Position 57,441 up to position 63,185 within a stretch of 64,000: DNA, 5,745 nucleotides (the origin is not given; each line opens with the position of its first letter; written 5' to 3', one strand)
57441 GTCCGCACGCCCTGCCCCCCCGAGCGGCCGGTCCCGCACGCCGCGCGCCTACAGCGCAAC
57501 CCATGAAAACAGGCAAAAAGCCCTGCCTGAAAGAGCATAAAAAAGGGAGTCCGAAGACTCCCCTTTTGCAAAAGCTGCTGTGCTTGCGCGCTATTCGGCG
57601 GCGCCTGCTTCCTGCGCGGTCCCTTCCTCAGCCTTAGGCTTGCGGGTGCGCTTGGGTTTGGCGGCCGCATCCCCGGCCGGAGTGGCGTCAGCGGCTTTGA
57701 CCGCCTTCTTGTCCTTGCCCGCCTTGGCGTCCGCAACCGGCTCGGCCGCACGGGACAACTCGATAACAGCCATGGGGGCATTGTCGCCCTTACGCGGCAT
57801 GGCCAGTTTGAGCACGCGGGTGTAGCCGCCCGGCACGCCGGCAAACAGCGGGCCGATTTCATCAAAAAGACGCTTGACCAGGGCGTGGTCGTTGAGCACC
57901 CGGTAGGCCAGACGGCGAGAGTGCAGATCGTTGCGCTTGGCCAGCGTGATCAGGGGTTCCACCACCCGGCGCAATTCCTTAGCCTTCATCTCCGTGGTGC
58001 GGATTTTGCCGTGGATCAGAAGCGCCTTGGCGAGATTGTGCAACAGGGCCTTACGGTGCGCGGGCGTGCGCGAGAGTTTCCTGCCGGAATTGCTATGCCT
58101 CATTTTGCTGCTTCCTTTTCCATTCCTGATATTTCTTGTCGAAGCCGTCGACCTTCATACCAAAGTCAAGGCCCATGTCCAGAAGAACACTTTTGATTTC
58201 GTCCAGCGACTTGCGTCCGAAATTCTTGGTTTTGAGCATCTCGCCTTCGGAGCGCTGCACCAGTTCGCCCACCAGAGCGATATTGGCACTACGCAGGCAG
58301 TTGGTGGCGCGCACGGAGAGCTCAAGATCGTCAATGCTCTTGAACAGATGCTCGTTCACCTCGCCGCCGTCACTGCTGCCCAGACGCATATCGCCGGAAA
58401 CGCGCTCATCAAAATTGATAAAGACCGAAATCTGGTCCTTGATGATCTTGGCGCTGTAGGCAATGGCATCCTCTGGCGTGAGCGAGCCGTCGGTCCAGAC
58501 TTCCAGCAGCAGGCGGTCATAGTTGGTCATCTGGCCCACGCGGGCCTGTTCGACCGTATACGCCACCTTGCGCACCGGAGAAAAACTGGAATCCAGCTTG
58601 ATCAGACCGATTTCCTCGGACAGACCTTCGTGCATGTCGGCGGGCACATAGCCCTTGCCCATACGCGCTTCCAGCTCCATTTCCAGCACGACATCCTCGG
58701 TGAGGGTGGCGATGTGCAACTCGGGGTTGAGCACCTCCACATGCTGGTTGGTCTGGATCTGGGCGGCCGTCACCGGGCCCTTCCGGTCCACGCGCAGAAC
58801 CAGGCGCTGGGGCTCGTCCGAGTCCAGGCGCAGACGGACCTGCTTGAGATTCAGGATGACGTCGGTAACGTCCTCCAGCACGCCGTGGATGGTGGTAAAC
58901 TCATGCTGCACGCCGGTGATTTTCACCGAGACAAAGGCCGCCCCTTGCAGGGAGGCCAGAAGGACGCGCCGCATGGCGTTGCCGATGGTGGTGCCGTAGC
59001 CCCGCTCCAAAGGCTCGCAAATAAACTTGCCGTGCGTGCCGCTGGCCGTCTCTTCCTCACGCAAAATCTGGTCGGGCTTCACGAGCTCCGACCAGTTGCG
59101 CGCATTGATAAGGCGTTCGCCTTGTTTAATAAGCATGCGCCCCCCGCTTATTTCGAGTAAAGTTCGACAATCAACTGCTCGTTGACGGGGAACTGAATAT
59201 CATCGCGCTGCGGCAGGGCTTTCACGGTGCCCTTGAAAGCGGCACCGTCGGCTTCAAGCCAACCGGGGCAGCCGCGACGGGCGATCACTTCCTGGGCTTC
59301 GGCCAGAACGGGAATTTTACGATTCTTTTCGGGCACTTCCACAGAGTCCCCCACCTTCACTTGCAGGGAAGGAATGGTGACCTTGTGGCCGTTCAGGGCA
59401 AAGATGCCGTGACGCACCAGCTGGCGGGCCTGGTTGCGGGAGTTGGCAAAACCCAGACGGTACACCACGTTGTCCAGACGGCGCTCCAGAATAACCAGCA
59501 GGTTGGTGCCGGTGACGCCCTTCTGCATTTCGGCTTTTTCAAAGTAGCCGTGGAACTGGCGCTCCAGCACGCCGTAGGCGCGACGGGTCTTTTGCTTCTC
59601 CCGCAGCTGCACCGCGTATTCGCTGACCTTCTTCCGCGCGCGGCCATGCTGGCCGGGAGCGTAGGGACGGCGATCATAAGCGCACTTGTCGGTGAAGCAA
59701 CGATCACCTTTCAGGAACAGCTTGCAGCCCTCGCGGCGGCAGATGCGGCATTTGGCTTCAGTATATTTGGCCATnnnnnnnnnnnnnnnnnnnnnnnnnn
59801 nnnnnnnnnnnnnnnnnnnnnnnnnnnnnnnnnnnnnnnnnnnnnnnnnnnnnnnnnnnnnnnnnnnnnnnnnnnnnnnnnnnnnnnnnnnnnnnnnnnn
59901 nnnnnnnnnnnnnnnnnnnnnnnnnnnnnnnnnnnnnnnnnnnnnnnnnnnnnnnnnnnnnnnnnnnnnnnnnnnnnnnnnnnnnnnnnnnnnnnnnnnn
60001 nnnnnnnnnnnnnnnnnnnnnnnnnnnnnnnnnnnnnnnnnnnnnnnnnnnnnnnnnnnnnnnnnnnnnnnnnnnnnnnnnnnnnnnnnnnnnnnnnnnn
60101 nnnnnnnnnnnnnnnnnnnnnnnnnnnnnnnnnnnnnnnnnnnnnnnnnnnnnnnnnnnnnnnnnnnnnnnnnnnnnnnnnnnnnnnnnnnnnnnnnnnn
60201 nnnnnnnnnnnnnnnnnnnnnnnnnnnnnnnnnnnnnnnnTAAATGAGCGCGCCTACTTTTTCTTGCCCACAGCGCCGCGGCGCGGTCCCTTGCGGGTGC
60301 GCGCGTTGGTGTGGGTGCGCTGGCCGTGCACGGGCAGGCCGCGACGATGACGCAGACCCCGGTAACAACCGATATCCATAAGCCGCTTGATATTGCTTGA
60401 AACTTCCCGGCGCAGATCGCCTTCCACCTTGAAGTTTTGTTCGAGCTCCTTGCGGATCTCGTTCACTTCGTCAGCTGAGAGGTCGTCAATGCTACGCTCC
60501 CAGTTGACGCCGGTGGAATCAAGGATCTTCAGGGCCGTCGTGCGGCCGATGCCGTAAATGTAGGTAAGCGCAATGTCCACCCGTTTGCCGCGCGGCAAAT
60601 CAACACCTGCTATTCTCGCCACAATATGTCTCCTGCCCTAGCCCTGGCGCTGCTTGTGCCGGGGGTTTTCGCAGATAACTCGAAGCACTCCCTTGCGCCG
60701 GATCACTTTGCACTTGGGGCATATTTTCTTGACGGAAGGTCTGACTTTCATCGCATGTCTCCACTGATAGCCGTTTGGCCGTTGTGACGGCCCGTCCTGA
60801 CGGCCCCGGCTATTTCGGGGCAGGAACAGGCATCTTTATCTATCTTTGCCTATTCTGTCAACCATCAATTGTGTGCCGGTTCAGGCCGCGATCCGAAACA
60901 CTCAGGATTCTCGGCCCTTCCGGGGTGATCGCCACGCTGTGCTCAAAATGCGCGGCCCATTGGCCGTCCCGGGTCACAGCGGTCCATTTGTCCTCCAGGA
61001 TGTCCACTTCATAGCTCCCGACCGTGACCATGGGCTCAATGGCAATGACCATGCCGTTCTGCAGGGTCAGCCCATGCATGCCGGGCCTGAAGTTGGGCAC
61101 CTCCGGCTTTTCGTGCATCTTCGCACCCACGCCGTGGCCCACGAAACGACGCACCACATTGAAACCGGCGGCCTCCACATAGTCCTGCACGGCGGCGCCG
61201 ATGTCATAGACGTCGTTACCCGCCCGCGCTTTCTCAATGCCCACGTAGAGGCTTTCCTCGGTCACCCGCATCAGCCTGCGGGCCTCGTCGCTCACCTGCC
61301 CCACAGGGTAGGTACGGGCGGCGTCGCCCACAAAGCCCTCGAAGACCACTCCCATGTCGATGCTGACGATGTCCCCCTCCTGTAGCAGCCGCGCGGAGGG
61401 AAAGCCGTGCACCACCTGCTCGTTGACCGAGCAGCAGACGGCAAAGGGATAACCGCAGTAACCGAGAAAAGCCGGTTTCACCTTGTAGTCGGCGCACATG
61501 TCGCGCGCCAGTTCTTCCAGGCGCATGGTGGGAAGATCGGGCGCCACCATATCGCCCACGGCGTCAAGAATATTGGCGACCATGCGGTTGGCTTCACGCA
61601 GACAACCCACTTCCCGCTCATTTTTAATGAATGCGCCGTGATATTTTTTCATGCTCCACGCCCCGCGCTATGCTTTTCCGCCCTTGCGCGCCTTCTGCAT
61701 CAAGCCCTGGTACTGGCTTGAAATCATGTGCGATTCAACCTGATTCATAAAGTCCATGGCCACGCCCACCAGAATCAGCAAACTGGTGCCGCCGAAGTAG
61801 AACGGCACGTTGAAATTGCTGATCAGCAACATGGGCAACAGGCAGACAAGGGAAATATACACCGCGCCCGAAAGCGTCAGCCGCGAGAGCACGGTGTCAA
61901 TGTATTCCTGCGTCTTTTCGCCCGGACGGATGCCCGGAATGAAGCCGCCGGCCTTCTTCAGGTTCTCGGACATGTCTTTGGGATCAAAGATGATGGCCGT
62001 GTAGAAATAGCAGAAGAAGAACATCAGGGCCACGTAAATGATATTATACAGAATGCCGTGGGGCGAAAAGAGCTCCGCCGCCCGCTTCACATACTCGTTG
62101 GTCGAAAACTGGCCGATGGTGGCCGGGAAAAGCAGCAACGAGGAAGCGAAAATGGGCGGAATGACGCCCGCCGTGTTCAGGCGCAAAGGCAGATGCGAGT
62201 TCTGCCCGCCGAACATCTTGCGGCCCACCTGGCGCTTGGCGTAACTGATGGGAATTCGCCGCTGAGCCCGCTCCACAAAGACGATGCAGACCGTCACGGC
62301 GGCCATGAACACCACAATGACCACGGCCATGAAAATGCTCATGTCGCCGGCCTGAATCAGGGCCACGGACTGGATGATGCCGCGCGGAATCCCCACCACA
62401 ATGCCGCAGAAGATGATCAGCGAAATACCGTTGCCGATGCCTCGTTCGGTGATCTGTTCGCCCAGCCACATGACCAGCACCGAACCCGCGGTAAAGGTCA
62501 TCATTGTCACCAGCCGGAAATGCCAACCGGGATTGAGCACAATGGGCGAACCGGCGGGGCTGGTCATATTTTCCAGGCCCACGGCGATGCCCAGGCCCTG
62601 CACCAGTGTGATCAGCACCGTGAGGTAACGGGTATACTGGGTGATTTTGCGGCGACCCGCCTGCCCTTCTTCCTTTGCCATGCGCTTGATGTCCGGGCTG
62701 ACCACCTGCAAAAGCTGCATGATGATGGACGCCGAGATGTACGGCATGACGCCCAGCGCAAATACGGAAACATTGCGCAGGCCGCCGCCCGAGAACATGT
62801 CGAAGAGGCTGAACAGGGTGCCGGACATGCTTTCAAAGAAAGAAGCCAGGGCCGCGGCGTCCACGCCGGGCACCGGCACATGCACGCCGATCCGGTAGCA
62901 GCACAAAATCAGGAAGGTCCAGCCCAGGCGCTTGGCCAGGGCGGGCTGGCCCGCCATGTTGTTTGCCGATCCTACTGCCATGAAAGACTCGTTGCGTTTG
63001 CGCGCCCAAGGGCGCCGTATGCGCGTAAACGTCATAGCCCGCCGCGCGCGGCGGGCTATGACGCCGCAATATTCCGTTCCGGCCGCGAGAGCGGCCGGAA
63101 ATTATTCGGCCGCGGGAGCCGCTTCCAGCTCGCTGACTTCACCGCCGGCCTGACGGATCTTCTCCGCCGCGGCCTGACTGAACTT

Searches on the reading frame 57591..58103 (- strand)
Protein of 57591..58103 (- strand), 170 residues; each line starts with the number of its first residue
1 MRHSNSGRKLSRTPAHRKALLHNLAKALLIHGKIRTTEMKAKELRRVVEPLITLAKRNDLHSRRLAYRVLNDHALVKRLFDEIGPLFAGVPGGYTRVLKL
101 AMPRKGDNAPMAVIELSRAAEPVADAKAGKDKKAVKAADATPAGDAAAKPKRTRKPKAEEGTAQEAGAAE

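Call 100: search_protein_families(library=pfam, proteins=[window:57591-58103:-], max_evalue=0.00001)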
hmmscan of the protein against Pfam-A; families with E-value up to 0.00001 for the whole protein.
window:57591-58103:- (170 aa): 1 family
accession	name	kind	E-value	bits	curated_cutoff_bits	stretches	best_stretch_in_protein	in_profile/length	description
PF01196.24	Ribosomal_L17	-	1.8e-35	122.2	27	1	20-116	1-96/97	Ribosomal protein L17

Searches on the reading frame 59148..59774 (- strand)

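Call 100: search_protein_families(library=pfam, proteins=[window:59148-59774:-], max_evalue=0.00001)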
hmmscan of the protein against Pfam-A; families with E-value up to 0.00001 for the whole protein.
window:59148-59774:- (208 aa): 2 families
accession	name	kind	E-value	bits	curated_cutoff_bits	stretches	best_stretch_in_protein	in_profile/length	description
PF00163.24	Ribosomal_S4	-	9.1e-35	119.7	23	1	3-97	1-95/95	Ribosomal protein S4/S9 N-terminal domain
PF01479.30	S4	-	1.1e-18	67.1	22.8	1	98-145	1-48/48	S4 domain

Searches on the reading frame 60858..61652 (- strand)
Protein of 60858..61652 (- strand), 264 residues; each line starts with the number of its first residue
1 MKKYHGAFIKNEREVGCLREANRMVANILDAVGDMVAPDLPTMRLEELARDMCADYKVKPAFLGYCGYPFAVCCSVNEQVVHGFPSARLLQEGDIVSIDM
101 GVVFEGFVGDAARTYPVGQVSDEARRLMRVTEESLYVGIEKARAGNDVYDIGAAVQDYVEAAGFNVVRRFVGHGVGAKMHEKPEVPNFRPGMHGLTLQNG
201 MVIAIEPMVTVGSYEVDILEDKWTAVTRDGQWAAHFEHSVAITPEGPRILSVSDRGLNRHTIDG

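Call 100: search_protein_families(library=pfam, proteins=[window:60858-61652:-], max_evalue=0.00001)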
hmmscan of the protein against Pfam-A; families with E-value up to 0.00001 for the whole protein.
window:60858-61652:- (264 aa): 1 family
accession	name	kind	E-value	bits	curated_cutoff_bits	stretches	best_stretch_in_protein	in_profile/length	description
PF00557.29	Peptidase_M24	-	8.5e-47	160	23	1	17-243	2-207/208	Metallopeptidase family M24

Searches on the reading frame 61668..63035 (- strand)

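Call 100: search_protein_families(library=pfam, proteins=[window:61668-63035:-], max_evalue=0.00001)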
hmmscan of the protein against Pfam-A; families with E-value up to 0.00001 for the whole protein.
window:61668-63035:- (455 aa): 1 family
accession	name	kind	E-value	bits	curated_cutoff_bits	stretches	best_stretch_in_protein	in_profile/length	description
PF00344.25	SecY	-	8.1e-118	393.7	32.2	1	90-430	1-306/306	SecY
